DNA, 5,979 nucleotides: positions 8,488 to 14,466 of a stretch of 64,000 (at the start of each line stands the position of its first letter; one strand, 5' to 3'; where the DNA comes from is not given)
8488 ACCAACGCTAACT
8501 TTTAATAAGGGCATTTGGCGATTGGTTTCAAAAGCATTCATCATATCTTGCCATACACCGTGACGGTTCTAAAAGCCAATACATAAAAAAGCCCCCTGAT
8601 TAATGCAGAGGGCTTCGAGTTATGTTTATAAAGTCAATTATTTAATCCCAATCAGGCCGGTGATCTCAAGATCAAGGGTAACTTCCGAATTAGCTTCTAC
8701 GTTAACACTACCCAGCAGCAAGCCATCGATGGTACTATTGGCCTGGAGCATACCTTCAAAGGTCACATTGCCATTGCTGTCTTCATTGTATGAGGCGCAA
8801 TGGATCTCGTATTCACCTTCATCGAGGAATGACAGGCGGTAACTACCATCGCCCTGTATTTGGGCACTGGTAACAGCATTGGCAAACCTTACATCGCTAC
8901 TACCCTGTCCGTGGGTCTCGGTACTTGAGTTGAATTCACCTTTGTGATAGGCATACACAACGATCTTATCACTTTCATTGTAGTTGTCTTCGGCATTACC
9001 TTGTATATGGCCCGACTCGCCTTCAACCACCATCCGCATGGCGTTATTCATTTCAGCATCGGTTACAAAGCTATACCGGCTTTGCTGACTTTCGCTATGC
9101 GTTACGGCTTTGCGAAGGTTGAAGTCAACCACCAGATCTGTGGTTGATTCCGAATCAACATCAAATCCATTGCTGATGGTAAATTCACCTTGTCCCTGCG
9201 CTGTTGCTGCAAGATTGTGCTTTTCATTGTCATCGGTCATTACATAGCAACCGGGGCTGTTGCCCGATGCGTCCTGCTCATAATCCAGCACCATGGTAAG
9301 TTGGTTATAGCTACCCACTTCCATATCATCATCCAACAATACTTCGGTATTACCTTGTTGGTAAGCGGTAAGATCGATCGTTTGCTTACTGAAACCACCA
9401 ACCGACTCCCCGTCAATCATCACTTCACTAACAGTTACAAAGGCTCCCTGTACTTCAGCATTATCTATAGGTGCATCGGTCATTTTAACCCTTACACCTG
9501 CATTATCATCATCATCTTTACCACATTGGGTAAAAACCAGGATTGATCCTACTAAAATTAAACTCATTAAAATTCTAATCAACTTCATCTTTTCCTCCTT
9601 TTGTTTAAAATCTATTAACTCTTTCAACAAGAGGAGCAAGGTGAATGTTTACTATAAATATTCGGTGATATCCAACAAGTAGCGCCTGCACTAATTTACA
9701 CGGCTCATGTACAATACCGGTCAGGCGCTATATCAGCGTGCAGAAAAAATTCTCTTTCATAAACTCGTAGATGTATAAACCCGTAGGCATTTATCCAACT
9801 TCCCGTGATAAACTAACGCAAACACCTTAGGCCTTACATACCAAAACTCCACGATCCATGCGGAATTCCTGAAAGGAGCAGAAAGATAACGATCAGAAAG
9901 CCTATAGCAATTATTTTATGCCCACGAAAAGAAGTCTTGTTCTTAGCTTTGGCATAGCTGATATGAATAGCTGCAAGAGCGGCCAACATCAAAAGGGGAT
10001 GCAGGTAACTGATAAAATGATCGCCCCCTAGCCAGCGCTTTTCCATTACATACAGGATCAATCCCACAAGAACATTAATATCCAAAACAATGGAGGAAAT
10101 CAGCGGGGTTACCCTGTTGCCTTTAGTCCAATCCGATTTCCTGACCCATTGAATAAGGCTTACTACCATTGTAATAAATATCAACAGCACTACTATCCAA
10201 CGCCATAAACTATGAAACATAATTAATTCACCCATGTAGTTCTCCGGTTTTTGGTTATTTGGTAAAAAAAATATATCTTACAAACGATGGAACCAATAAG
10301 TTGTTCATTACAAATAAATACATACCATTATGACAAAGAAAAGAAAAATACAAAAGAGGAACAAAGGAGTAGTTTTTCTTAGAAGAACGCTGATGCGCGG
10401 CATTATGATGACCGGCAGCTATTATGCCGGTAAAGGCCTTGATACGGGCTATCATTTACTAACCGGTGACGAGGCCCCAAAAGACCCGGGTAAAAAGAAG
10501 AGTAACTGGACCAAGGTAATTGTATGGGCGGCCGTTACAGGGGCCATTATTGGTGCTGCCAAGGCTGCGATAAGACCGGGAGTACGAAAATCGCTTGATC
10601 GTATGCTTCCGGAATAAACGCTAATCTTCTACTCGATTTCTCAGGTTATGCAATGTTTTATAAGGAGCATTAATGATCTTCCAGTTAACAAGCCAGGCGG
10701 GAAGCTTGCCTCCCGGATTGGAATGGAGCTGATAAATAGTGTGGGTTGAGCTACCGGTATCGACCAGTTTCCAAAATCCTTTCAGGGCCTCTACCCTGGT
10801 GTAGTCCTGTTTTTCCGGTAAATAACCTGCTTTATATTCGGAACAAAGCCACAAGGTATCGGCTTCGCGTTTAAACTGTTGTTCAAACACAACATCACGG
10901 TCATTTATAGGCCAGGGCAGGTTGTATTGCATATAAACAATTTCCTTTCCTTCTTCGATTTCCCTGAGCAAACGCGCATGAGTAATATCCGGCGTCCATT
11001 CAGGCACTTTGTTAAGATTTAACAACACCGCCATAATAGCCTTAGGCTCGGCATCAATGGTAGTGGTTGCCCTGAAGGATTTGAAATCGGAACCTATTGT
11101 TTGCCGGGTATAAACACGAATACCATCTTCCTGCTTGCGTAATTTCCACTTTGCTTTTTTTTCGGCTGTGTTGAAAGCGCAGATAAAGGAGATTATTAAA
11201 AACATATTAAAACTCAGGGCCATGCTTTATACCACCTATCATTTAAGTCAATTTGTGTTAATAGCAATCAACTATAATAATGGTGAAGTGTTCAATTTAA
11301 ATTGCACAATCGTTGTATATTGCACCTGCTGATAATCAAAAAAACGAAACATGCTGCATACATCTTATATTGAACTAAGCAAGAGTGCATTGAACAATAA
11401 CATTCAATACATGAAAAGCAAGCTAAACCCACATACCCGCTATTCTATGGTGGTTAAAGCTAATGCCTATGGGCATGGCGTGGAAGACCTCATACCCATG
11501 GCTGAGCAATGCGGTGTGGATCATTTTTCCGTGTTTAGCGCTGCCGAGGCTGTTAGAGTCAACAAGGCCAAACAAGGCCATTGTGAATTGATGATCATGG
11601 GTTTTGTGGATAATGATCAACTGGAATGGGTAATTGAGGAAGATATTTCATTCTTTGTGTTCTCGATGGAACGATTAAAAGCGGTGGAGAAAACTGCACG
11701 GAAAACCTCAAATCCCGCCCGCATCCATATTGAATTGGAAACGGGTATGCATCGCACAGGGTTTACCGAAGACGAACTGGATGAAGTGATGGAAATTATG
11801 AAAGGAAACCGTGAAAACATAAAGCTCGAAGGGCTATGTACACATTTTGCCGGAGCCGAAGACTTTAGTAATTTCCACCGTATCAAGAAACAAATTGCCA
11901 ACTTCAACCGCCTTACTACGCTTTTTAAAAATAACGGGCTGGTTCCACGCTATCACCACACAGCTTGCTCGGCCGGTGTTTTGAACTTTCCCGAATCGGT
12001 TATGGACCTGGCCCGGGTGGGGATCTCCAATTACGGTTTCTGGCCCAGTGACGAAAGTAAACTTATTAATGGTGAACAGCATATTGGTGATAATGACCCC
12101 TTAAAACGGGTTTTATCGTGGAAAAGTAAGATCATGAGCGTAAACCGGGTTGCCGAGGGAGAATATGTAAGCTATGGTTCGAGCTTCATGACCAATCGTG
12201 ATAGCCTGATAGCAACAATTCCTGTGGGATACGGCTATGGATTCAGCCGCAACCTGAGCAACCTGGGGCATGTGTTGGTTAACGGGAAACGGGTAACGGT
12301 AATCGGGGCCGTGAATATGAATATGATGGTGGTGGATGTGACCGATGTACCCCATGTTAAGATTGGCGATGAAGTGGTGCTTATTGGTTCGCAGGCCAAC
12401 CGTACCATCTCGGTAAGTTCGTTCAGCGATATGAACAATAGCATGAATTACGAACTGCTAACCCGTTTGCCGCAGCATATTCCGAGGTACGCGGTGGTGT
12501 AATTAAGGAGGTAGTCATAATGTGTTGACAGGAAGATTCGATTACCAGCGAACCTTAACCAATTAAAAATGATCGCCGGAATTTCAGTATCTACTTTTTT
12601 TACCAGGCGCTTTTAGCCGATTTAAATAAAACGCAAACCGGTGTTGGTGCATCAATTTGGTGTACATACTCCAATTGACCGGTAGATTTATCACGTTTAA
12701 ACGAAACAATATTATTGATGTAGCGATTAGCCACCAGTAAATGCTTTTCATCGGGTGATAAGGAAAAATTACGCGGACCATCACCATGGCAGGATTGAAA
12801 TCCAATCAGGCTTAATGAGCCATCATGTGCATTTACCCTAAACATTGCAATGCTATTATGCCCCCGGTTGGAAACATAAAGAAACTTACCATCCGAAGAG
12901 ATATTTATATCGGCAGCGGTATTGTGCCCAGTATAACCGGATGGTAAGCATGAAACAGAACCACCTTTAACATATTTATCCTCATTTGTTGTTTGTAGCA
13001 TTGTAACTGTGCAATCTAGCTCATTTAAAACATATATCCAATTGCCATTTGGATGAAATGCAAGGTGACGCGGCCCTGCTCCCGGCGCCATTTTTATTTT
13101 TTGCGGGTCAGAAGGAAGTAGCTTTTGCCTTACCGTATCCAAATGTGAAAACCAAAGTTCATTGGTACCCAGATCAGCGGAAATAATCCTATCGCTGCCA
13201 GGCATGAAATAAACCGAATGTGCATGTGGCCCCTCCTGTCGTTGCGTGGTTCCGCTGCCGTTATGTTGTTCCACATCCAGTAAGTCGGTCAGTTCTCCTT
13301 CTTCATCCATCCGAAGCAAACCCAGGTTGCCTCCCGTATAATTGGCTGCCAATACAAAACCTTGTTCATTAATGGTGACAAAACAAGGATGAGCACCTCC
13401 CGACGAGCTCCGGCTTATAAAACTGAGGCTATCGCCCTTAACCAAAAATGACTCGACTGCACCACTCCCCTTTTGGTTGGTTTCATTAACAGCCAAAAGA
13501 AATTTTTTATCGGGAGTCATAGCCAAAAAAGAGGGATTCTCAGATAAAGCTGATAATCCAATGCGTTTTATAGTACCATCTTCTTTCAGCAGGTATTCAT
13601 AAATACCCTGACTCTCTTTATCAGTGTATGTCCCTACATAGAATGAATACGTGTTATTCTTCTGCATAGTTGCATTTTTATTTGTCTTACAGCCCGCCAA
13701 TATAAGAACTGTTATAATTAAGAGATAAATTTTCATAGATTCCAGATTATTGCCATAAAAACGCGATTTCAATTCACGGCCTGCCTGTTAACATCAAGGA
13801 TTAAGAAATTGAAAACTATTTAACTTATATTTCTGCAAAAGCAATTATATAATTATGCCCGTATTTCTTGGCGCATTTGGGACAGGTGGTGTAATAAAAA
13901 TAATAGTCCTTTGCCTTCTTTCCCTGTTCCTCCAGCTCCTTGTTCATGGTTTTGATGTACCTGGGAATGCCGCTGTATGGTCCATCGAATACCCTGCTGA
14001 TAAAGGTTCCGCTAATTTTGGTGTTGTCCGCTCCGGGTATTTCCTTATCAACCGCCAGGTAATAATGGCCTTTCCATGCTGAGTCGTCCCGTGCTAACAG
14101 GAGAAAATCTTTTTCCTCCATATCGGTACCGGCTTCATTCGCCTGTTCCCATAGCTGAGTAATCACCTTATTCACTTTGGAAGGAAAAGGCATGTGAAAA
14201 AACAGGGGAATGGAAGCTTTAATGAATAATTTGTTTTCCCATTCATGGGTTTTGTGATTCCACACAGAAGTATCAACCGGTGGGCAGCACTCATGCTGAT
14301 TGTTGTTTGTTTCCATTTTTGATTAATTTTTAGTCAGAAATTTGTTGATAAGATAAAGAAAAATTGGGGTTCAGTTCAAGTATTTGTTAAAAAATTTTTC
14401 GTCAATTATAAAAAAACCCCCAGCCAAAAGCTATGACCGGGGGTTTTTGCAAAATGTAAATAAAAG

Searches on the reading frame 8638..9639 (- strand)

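Call 14: search_protein_families(library=pfam, proteins=[window:8638-9639:-], max_evalue=0.001)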
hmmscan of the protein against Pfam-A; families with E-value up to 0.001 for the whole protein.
window:8638-9639:- (333 aa): 1 family
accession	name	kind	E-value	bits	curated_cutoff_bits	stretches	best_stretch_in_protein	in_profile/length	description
PF14321.11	DUF4382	-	6.8e-20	72.1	25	1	47-190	2-133/136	Domain of unknown function (DUF4382)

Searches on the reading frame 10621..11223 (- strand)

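Call 14: search_protein_families(library=pfam, proteins=[window:10621-11223:-], max_evalue=0.001)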
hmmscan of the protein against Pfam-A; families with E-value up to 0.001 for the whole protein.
window:10621-11223:- (200 aa): 3 families
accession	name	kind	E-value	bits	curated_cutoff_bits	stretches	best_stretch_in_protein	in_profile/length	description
PF01852.25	START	-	3.2e-15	56.5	22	1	20-182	15-185/207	START domain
PF03364.25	Polyketide_cyc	-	2.5e-06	28.2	23.4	1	56-180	1-111/126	Polyketide cyclase / dehydrase and lipid transport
PF10604.15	Polyketide_cyc2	-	0.00071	20.3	27.4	0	49-114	3-69/142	Polyketide cyclase / dehydrase and lipid transport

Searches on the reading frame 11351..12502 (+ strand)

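Call 14: search_protein_families(library=pfam, proteins=[window:11351-12502:+], max_evalue=0.001)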
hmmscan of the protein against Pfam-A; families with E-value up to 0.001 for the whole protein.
window:11351-12502:+ (383 aa): 2 families
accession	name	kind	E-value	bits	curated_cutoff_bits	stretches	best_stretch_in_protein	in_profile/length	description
PF01168.26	Ala_racemase_N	-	4.5e-53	180.7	24.1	1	11-230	3-218/220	Alanine racemase, N-terminal domain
PF00842.27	Ala_racemase_C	-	7.7e-41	139.1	25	1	254-380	1-126/127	Alanine racemase, C-terminal domain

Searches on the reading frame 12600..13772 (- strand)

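Call 14: search_protein_families(library=pfam, proteins=[window:12600-13772:-], max_evalue=0.001)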
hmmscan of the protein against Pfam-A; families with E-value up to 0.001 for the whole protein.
window:12600-13772:- (390 aa): 2 families
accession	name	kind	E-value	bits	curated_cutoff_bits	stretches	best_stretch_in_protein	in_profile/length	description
PF10282.15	Lactonase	-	1.9e-101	340.1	21.7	1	44-383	2-344/344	Lactonase, 7-bladed beta-propeller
PF21783.3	YNCE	-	0.00014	21.8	27.1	0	285-377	199-284/339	YNCE-like beta-propeller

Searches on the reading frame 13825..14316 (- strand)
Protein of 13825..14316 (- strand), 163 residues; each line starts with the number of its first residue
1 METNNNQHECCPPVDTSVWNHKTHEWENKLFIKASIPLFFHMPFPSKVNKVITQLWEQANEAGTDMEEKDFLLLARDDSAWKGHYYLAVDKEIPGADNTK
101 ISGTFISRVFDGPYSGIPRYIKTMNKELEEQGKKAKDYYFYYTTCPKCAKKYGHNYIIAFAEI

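Call 14: search_protein_families(library=pfam, proteins=[window:13825-14316:-], max_evalue=0.001)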
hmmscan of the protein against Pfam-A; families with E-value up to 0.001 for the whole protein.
window:13825-14316:- (163 aa): 1 family
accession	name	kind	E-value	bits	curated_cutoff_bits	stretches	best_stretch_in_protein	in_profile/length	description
PF20603.3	Bact_hydrolase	-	9.3e-54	182.1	27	1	2-163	2-160/160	Bacterial hydrolase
